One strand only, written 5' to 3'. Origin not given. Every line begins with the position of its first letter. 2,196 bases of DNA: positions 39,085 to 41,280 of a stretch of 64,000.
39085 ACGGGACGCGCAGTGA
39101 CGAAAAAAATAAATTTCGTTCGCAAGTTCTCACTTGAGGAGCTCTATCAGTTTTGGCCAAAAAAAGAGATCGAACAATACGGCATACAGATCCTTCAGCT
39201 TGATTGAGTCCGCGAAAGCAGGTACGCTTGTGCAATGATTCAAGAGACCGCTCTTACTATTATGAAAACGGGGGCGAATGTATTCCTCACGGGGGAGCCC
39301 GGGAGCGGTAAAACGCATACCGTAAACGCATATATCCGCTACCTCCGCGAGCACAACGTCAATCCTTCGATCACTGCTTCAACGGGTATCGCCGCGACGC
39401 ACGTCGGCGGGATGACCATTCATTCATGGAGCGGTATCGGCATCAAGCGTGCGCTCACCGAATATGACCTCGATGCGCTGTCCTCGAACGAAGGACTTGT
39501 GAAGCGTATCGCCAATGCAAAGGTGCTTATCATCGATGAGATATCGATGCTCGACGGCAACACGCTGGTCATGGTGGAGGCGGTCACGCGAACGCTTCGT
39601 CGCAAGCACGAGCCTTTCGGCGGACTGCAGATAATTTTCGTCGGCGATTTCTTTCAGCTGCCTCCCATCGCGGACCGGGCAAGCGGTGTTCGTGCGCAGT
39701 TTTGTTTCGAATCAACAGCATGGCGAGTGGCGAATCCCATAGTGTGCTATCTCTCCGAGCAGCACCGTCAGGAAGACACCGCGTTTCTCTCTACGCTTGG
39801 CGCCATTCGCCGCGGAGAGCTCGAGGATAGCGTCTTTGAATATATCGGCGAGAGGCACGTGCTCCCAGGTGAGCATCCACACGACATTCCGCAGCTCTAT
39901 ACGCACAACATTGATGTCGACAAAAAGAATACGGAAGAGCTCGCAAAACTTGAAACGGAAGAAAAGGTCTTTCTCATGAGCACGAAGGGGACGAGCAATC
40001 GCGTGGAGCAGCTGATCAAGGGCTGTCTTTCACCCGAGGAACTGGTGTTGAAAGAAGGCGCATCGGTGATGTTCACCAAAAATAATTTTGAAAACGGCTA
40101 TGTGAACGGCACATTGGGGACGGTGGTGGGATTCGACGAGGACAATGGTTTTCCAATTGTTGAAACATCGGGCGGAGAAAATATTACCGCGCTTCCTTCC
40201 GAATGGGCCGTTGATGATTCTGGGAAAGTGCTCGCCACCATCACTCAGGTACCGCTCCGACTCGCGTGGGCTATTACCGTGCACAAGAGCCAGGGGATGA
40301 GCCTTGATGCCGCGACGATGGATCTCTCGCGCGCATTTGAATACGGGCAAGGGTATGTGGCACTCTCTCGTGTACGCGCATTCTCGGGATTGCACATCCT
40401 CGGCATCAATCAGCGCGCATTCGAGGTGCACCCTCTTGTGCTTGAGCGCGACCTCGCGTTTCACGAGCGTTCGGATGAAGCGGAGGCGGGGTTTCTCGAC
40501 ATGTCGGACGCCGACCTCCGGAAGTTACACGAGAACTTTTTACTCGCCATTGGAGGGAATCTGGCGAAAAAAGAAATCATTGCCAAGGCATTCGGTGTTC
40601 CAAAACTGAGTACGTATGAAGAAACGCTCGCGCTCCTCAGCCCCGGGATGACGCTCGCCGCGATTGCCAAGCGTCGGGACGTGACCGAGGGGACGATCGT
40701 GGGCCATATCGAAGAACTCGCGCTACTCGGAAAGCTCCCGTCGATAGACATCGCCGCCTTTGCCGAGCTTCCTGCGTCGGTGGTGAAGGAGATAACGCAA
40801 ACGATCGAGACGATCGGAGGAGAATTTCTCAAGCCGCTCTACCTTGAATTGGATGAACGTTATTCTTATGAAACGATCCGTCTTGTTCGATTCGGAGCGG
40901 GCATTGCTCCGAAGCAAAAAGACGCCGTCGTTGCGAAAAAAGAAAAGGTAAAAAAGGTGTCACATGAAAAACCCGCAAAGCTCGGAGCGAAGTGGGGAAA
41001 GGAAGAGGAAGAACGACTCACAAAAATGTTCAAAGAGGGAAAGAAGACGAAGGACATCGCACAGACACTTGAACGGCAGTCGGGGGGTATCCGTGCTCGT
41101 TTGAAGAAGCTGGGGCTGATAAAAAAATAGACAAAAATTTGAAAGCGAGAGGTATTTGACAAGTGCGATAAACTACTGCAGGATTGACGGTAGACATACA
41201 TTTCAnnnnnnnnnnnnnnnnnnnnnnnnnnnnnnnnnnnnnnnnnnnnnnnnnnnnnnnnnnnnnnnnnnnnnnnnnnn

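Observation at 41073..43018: Transporter gene bracketed by 113-bp direct repeats carrying a perfectly conserved 34-bp promoter-like core, with a fossil copy of the helicase C-terminus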

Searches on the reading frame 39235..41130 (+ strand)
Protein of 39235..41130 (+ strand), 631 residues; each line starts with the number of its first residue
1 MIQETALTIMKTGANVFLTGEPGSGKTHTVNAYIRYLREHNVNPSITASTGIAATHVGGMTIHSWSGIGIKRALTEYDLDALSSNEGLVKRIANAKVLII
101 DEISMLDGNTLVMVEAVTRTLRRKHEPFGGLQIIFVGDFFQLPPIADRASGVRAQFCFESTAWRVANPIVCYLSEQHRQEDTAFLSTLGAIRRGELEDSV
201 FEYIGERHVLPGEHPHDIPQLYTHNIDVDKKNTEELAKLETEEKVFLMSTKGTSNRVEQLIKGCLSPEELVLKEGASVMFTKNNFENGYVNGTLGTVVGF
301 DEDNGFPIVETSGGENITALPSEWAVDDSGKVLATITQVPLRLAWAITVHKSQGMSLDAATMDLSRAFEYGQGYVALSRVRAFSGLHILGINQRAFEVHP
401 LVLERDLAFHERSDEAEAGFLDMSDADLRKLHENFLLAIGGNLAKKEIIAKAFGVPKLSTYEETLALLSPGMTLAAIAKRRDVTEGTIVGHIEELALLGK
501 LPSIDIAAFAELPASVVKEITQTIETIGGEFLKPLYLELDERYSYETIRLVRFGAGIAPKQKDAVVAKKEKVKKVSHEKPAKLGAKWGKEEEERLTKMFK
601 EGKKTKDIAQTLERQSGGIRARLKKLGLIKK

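Call 6: search_protein_families(library=pfam, proteins=[window:39235-41130:+])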
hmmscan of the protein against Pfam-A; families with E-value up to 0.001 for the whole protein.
window:39235-41130:+ (631 aa): 12 families
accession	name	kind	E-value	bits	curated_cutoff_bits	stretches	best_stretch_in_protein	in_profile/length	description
PF05970.20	PIF1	-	2.7e-32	112.6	25.9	1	8-182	17-192/223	PIF1-like helicase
PF14493.12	HTH_40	-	2.3e-21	76.3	27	1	460-552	1-89/89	Helix-turn-helix domain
PF13245.12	AAA_19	-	1.6e-14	54.7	25.1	1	3-145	1-132/134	AAA domain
PF13604.12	AAA_30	-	3.3e-13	50.2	27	1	8-200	12-177/191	AAA domain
PF13401.12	AAA_22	-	4.2e-07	30.8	27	1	12-137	4-122/130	AAA domain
PF21530.3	Pif1_2B_dom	-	1.8e-06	28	23.9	1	263-300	9-47/47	DNA helicase Pif1, 2B domain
PF03266.21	NTPase_1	-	6.6e-06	26.5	23.9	0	15-43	1-29/168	NTPase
PF13191.12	AAA_16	-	0.0002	22.3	32.6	1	13-41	24-52/167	AAA ATPase domain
PF02689.20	Herpes_Helicase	-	0.0005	18.6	27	0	338-382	724-770/808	Helicase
PF18335.7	SH3_13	-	0.00052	20.2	41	0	271-304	25-58/65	ATP-dependent RecD-like DNA helicase SH3 domain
PF07728.20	AAA_5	-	0.00059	20.3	22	0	15-113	1-85/139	AAA domain (dynein-related subfamily)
PF01443.25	Viral_helicase1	-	0.00071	19.9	21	0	19-179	4-132/228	Viral superfamily 1 RNA helicase core domain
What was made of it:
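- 39235..41130 (+): Pif1-like SF1B helicase with a C-terminal HTH_40 domain. It is the conserved left flank of the variable island. Pfam PIF1 2.7e-32 and HTH_40 2.3e-21 (call 6).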

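Call 32: find_related_loci(query=window:39235-41130:+, collection=metagenome_contigs, flank=6000)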
Query window:39235-41130:+ (631 aa) in metagenome_contigs; peptide patterns used: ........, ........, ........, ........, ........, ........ (x = any residue, [..] = any of these).
600 stretches matched a pattern (row limit reached: there are more); 432 encode a relative of the query (tblastn E <= 1e-3); the best 80 are kept; 80 distinct loci.
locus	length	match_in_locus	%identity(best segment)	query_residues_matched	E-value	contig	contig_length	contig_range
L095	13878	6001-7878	68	1-628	0e+0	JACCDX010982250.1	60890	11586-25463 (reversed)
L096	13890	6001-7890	68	1-630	0e+0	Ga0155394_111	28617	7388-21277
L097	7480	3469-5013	69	1-630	0e+0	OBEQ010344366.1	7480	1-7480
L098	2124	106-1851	52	1-553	0e+0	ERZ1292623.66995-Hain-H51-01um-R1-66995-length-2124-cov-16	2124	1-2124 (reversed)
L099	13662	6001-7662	53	1-553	0e+0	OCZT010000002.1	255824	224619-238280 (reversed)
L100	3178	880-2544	53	3-553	0e+0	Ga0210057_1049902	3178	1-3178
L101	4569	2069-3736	53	1-553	0e+0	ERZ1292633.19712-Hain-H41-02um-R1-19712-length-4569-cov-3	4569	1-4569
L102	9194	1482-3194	53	1-553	0e+0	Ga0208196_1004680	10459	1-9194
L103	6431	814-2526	53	1-553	0e+0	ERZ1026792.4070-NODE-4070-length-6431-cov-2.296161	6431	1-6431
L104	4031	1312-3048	51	1-553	0e+0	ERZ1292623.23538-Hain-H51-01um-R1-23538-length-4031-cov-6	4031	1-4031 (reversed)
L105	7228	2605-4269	53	1-553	0e+0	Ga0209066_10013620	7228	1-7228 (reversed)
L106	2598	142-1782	53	1-553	0e+0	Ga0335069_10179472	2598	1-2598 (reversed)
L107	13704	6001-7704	51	1-553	0e+0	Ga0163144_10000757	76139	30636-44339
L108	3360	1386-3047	52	1-553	0e+0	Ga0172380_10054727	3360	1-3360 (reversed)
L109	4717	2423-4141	51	1-552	0e+0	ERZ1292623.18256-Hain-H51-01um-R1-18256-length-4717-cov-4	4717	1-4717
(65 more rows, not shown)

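Call 37: search_protein_families(library=pfam, proteins=[L095:8249-9523:-, L095:9501-10247:-, L095:10139-11449:+, L095:11831-12715:-, L096:8113-8640:+, L096:9211-9969:+, L096:10437-11363:+, L096:8266-8865:-, L097:5187-5693:+, L097:6081-7106:+], max_evalue=0.001)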
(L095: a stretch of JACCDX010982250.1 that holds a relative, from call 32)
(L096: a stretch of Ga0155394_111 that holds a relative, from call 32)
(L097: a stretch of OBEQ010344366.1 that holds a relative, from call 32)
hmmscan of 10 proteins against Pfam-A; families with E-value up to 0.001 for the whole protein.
L095:8249-9523:- (424 aa): 3 families
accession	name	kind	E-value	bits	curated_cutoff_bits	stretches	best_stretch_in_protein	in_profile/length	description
PF00817.25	IMS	-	1.4e-40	139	23.2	1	19-162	1-147/148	impB/mucB/samB family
PF11799.13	IMS_C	-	7.9e-13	49.2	20.7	1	253-361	3-109/109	impB/mucB/samB family C-terminal domain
PF11798.14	IMS_HHH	-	2.8e-05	24.5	24.4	1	180-206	6-32/32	IMS family HHH motif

L095:9501-10247:- (248 aa): 2 families
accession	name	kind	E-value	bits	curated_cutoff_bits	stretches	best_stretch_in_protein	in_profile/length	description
PF00717.28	Peptidase_S24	-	6e-25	87.7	23.3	1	128-240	1-114/116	Peptidase S24-like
PF00392.27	GntR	-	5.1e-05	23.3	27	1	65-114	10-58/64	Bacterial regulatory proteins, gntR family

L095:10139-11449:+ (436 aa): 2 families
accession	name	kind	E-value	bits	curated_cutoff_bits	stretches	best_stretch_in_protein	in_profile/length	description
PF00675.25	Peptidase_M16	-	6.2e-29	101.3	22.3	1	38-175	13-148/149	Insulinase (Peptidase family M16)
PF05193.26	Peptidase_M16_C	-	1.5e-25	90.5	23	1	183-356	3-179/181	Peptidase M16 inactive domain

L095:11831-12715:- (294 aa): 1 family
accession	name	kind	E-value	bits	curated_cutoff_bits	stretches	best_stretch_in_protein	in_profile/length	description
PF11127.14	YgaP-like_TM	-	1.1e-15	58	25.3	1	231-290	3-65/66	Inner membrane protein YgaP-like, transmembrane domain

L096:8113-8640:+ (175 aa): 0 families

L096:9211-9969:+ (252 aa): 1 family
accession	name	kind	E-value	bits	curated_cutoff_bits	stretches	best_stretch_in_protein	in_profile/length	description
PF01874.21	CitG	-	4.5e-05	23.6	27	1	9-133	2-129/284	ATP:dephospho-CoA triphosphoribosyl transferase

L096:10437-11363:+ (308 aa): 3 families
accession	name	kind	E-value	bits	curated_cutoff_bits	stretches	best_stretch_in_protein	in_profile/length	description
PF03734.19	YkuD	-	1.4e-24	87.8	23.4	1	186-306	2-146/146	L,D-transpeptidase catalytic domain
PF08239.17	SH3_3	-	8.9e-08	32.6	27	1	104-144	3-41/54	Bacterial SH3 domain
PF06347.19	SH3_4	-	1.9e-06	28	24.1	1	103-143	4-40/56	Bacterial SH3 domain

L096:8266-8865:- (199 aa): 2 families
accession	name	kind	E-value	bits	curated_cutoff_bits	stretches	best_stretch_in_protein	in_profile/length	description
PF20803.2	PaaX_M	-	8.1e-21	74.4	24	1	115-188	2-75/83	PaaX protein central Cas2-like domain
PF09827.14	CRISPR_Cas2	-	0.00093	19.8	23.8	0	121-158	2-36/74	CRISPR associated protein Cas2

L097:5187-5693:+ (168 aa): 3 families
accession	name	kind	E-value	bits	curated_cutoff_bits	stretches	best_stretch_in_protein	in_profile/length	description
PF13302.13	Acetyltransf_3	-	2.1e-24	87.2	25.4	1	10-142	2-138/138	Acetyltransferase (GNAT) domain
PF00583.31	Acetyltransf_1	-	1.1e-12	48.7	20.7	1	48-141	24-116/116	Acetyltransferase (GNAT) family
PF13420.13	Acetyltransf_4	-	1.1e-06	29.2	24.3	1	38-161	27-153/155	Acetyltransferase (GNAT) domain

L097:6081-7106:+ (341 aa): 0 families
